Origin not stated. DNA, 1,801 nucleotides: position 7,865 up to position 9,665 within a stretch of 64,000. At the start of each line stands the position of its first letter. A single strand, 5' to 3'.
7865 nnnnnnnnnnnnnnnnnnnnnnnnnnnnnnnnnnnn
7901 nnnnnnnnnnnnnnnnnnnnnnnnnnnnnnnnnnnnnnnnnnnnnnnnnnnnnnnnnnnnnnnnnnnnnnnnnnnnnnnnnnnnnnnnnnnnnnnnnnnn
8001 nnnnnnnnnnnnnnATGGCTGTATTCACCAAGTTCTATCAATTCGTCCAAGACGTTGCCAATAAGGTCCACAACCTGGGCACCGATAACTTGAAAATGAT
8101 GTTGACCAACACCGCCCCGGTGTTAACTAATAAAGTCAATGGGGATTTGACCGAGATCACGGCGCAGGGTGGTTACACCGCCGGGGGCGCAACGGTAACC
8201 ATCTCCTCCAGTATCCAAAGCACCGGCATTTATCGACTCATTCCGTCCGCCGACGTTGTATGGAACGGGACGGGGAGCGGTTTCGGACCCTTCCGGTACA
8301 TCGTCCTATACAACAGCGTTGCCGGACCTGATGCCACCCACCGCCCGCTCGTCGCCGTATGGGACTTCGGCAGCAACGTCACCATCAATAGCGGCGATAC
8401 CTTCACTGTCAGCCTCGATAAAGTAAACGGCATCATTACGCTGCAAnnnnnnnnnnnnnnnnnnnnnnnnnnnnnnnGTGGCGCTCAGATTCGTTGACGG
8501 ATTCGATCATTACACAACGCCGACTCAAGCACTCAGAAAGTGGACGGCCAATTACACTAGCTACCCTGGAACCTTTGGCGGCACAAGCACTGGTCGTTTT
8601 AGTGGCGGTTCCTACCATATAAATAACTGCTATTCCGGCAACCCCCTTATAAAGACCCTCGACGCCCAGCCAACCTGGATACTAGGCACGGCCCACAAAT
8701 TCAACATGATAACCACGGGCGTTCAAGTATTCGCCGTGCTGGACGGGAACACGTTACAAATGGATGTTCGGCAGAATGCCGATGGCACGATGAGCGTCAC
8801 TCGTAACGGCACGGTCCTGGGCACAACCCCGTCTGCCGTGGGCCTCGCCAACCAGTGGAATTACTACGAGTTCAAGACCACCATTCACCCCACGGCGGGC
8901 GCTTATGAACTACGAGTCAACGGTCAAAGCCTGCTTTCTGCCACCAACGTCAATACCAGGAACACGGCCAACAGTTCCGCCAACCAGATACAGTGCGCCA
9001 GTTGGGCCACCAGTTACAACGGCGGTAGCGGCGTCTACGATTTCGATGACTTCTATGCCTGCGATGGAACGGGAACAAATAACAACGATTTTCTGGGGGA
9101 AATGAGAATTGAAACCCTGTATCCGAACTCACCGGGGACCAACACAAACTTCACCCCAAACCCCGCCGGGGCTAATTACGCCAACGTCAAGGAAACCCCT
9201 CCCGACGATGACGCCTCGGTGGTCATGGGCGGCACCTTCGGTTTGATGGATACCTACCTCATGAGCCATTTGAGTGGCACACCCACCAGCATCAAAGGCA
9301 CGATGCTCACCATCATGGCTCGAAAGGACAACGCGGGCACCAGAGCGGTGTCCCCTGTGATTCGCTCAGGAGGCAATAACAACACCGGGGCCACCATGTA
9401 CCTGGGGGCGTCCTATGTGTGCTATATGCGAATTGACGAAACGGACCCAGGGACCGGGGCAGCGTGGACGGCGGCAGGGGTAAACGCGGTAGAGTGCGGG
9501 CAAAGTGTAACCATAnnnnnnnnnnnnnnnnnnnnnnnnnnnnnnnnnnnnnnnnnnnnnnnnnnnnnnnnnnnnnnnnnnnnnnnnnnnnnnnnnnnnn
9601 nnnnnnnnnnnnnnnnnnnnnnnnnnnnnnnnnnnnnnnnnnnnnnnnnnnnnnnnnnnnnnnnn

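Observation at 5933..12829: Tandem quadruplication of a 340-aa structural gene next to a LamG tail-fibre-like gene with terminal repeat arrays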

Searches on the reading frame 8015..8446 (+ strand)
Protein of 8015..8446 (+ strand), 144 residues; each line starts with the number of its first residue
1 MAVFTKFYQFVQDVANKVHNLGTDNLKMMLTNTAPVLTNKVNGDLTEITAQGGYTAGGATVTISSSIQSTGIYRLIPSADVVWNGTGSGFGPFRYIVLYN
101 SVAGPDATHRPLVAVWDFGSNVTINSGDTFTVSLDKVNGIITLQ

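Call 6: search_protein_families(library=pfam, proteins=[window:8015-8446:+], max_evalue=0.1)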
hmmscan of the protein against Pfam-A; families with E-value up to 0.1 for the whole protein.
window:8015-8446:+ (144 aa): 1 family
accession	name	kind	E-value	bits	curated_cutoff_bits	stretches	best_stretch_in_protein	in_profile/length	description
PF17961.7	Big_8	-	0.015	15.9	22.9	0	115-136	11-33/103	Bacterial Ig domain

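Call 7: search_protein_families(library=phrogs, proteins=[window:8015-8446:+], max_evalue=0.01)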
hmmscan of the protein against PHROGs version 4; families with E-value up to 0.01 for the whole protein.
window:8015-8446:+ (144 aa): 1 family
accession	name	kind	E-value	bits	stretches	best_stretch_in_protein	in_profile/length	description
phrog_644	-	unknown function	1.6e-14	55.1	1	4-138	5-138/174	-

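Call 97: search_dna_similar(query=window:8015-8446:+, collection=phages, mode=protein, max_rows=25, max_evalue=0.001)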
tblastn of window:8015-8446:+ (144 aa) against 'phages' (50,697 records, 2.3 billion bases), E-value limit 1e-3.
Records with a match: 24; places in all: 24; records where one place covers at least 80% of the query: 24.
Best place of each record, by identity: <60% 24.
By first word of the organism name: Gordonia 13; Caudoviricetes 6; Mycobacterium 2; EBPR 1; Pseudanabaena 1; Bacteriophage 1.
By host as written in the record: Gordonia terrae 3612 12; - 8; mycobacterium smegmatis mc2 155 2; Pseudanabaena sp. 1; Gordonia terrae CAG3 1.
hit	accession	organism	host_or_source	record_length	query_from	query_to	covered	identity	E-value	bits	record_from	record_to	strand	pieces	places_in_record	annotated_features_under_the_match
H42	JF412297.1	EBPR siphovirus 2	-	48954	1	143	99%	52.4%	3e-29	116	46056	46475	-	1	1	gp76: hypothetical protein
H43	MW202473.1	Caudoviricetes sp.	Manatee Spring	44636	2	143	99%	48.6%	9e-23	98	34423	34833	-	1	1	hypothetical protein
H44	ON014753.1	Pseudanabaena phage Pam1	Pseudanabaena sp.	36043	1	137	95%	50.0%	8e-16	78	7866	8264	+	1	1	hypothetical protein | needle head protein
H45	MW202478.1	Caudoviricetes sp.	Manatee Spring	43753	2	142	98%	45.4%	4e-29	116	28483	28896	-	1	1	hypothetical protein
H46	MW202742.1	Caudoviricetes sp.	Manatee Spring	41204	1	134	93%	38.0%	3e-11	66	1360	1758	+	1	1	general glycosylation pathway protein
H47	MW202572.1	Caudoviricetes sp.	Manatee Spring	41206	1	134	93%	38.0%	3e-11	66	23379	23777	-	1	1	general glycosylation pathway protein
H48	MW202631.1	Caudoviricetes sp.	Manatee Spring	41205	1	134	93%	38.0%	3e-11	66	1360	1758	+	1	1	general glycosylation pathway protein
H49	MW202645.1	Bacteriophage sp.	Manatee Spring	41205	1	134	93%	38.0%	3e-11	66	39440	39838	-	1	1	general glycosylation pathway protein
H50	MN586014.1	Gordonia phage Keelan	Gordonia terrae 3612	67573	1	142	99%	35.1%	1e-7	55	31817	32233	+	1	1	56: hypothetical protein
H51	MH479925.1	Gordonia phage Ronaldo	Gordonia terrae 3612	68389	1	142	99%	33.8%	8e-7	52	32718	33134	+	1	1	61: hypothetical protein | 60: hypothetical protein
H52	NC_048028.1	Gordonia phage Ronaldo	Gordonia terrae 3612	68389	1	142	99%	33.8%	8e-7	52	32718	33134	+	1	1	61: hypothetical protein | 60: hypothetical protein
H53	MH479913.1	Gordonia phage Fryberger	Gordonia terrae 3612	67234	1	142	99%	33.1%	2e-6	52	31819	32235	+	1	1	58: hypothetical protein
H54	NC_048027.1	Gordonia phage Fryberger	Gordonia terrae 3612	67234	1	142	99%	33.1%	2e-6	52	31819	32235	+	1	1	58: hypothetical protein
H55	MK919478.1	Gordonia phage Ziko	Gordonia terrae 3612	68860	1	142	99%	33.1%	2e-6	52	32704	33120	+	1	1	61: hypothetical protein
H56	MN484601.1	Gordonia phage Sixama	Gordonia terrae 3612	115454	1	143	99%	32.4%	2e-6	51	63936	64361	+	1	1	104: minor tail protein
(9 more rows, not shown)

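Call 100: search_solved_structures(query=window:8015-8446:+, max_evalue=1, show_alignments=1)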
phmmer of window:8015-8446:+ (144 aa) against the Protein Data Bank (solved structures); distinct sequences matched with E-value up to 1: 2.
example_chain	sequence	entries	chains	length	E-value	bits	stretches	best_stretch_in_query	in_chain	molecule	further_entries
1mdc_A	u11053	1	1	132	0.18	14.8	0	23-67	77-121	INSECT FATTY ACID BINDING PROTEIN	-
6e2j_B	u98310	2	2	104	0.54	13.3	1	4-31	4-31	Keratin, type I cytoskeletal 10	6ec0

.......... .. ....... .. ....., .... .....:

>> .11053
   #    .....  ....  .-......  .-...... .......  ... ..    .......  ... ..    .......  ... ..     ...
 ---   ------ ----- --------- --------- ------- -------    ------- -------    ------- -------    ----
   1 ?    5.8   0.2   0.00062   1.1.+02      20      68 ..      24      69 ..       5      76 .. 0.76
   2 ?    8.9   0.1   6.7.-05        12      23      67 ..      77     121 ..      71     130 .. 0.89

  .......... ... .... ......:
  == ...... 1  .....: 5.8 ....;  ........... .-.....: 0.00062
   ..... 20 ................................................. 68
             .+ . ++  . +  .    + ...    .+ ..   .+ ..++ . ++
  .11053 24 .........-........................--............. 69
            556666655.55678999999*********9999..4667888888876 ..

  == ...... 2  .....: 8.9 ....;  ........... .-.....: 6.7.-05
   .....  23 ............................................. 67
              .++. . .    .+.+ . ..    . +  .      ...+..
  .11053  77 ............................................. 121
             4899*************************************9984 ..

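Call 101: get_annotated_region(hit=H44, flank=7000)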
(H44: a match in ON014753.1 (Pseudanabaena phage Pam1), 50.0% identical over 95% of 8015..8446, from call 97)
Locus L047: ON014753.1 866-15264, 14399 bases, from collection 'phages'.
description: Pseudanabaena phage Pam1, complete genome.
organism: Pseudanabaena phage Pam1 (NCBI taxid 2936517)
taxonomy: Viruses; Duplodnaviria; Heunggongvirae; Uroviricota; Caudoviricetes
host: Pseudanabaena sp.; source: water samples from the Lake Chaohu; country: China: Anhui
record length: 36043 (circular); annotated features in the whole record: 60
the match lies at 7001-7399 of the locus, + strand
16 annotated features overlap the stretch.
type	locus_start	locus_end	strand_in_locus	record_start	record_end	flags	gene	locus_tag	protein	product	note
CDS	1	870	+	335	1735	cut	-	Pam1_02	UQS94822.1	terminase large subunit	TerL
CDS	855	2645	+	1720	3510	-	-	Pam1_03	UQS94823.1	portal protein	Portal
CDS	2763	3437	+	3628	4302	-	-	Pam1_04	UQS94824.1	scaffolding protein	Scaffolding protein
CDS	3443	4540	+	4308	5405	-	-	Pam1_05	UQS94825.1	major capsid protein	Major capsid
CDS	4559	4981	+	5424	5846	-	-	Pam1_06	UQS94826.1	cement protein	Cement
CDS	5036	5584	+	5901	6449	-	-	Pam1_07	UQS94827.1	adaptor protein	Adaptor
CDS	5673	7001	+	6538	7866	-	-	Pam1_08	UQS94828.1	needle head protein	Needle head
CDS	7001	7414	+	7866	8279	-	-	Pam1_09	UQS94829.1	hypothetical protein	-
CDS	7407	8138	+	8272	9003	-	-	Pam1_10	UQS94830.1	hypothetical protein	-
CDS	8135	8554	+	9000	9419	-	-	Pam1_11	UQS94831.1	acetyltransferase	Acetyltransferase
CDS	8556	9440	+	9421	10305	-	-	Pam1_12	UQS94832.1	needle protein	Needle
CDS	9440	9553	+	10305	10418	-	-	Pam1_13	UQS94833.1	hypothetical protein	-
CDS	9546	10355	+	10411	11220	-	-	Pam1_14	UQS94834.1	DNA/protein translocase of injectosome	-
CDS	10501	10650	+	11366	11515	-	-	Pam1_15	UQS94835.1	hypothetical protein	-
CDS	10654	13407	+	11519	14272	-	-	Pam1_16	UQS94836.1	mediator of RNA polymerase II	Mediator of RNA polymerase II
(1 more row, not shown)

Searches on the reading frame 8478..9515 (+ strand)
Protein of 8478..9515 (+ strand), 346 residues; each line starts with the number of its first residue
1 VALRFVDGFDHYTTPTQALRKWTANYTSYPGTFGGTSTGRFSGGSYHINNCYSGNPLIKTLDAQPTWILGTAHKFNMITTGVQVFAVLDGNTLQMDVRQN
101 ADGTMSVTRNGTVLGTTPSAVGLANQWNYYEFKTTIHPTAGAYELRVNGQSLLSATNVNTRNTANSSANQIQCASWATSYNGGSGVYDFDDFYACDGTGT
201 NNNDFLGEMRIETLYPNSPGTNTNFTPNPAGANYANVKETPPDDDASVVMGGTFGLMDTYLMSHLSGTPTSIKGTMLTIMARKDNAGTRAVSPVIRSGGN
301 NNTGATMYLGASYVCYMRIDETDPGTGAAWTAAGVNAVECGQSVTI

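Call 6: search_protein_families(library=pfam, proteins=[window:8478-9515:+], max_evalue=0.1)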
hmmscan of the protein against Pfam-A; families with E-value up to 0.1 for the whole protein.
window:8478-9515:+ (346 aa): 0 families

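Call 7: search_protein_families(library=phrogs, proteins=[window:8478-9515:+], max_evalue=0.01)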
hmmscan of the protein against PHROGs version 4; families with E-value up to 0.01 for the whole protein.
window:8478-9515:+ (346 aa): 2 families
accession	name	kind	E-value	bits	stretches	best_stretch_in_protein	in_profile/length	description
phrog_2448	-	unknown function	1.3e-43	150.5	1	2-345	1-334/335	-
phrog_6368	-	unknown function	2.3e-10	41.2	1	87-341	80-323/328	-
